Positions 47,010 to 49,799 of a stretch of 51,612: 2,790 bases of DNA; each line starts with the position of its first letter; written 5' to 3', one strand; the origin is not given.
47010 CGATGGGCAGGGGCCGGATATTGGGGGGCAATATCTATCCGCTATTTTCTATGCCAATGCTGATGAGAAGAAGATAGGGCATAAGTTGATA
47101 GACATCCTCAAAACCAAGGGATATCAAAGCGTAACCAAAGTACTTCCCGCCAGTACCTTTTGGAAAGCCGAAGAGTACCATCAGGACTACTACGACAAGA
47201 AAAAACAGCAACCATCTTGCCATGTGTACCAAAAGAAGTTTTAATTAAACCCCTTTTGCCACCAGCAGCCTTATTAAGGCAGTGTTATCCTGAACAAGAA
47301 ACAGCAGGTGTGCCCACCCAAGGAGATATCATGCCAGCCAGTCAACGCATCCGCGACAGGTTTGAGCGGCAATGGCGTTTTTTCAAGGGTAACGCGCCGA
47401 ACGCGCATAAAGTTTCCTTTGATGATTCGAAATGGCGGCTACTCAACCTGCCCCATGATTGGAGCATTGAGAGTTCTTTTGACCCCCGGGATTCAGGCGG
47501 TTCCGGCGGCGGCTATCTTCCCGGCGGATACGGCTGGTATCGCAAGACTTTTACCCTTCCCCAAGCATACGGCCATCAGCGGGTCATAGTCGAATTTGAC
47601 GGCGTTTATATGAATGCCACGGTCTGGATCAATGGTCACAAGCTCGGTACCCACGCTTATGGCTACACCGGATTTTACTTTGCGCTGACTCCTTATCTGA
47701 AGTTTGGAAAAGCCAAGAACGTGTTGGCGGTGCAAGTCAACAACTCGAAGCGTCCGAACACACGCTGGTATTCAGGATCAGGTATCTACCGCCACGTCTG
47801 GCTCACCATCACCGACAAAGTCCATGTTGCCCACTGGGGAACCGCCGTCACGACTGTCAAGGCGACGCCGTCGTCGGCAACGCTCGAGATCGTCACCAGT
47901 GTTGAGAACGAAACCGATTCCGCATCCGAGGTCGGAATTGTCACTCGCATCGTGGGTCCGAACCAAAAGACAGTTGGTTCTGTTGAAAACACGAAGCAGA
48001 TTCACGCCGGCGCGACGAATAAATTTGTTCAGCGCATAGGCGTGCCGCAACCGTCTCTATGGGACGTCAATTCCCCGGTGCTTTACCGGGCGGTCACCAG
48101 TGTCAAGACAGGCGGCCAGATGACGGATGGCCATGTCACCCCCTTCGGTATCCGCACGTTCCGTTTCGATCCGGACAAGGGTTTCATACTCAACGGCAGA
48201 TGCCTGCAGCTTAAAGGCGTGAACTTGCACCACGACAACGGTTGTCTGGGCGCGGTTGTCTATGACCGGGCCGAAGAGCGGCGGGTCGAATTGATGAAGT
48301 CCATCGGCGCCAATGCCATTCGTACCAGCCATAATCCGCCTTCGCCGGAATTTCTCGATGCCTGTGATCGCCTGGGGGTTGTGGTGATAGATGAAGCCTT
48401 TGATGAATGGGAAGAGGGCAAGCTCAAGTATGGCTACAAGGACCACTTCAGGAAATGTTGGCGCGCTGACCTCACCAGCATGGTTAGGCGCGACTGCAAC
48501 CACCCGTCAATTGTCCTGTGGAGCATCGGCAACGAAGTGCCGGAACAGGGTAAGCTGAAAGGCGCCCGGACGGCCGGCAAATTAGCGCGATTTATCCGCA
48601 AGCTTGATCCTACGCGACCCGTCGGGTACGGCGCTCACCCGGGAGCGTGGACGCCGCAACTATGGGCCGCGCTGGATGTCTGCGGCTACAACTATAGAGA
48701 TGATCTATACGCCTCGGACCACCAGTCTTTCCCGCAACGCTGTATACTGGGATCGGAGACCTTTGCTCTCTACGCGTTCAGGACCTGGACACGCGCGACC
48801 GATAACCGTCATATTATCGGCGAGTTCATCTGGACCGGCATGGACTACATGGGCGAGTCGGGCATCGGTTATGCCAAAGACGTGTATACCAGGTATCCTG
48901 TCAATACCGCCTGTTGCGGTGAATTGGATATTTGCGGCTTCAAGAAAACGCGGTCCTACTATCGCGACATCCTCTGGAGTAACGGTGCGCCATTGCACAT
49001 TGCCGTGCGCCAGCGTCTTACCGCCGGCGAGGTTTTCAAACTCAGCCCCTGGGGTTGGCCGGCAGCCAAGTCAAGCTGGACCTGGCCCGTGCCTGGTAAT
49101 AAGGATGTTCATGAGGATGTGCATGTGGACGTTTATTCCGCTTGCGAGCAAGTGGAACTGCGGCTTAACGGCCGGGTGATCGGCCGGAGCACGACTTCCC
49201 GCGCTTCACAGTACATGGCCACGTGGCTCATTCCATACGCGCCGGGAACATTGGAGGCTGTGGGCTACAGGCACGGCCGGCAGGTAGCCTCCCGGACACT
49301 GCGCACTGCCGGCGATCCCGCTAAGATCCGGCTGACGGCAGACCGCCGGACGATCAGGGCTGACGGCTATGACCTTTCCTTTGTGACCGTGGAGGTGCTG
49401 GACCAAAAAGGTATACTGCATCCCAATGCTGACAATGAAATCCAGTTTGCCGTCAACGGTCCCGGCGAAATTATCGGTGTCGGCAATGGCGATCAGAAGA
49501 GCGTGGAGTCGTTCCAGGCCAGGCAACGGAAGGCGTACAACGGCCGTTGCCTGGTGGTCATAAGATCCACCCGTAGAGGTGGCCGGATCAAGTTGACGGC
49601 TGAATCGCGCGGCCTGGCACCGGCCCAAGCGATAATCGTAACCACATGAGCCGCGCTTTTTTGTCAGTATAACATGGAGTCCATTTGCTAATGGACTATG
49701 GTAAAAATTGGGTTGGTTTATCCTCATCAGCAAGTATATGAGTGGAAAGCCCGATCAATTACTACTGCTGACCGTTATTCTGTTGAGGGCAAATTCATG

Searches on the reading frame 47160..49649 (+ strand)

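Call 65: search_protein_families(library=pfam, proteins=[window:47160-49649:+], max_evalue=0.00001)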
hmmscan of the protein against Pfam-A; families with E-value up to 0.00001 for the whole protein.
window:47160-49649:+ (829 aa): 6 families
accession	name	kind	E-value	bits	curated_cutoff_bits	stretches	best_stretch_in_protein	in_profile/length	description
PF18565.7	Glyco_hydro2_C5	-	9.5e-39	131.9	32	1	723-823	1-101/103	Glycoside hydrolase family 2 C-terminal domain 5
PF02836.23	Glyco_hydro_2_C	-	7.8e-33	114.3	21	1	339-493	5-163/302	Glycosyl hydrolases family 2, TIM barrel domain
PF02837.24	Glyco_hydro_2_N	-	1.3e-23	84.3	28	1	68-216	4-166/169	Glycosyl hydrolases family 2, sugar binding domain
PF16355.11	DUF4982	-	7.9e-19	67.8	23.9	1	653-710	3-61/61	Domain of unknown function (DUF4982)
PF00703.27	Glyco_hydro_2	-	1.3e-14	55.3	23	1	230-332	8-109/109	Glycosyl hydrolases family 2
PF22666.2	Glyco_hydro_2_N2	-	3.9e-08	34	27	1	126-196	51-120/167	Glycosyl hydrolase 2 galactose-binding domain-like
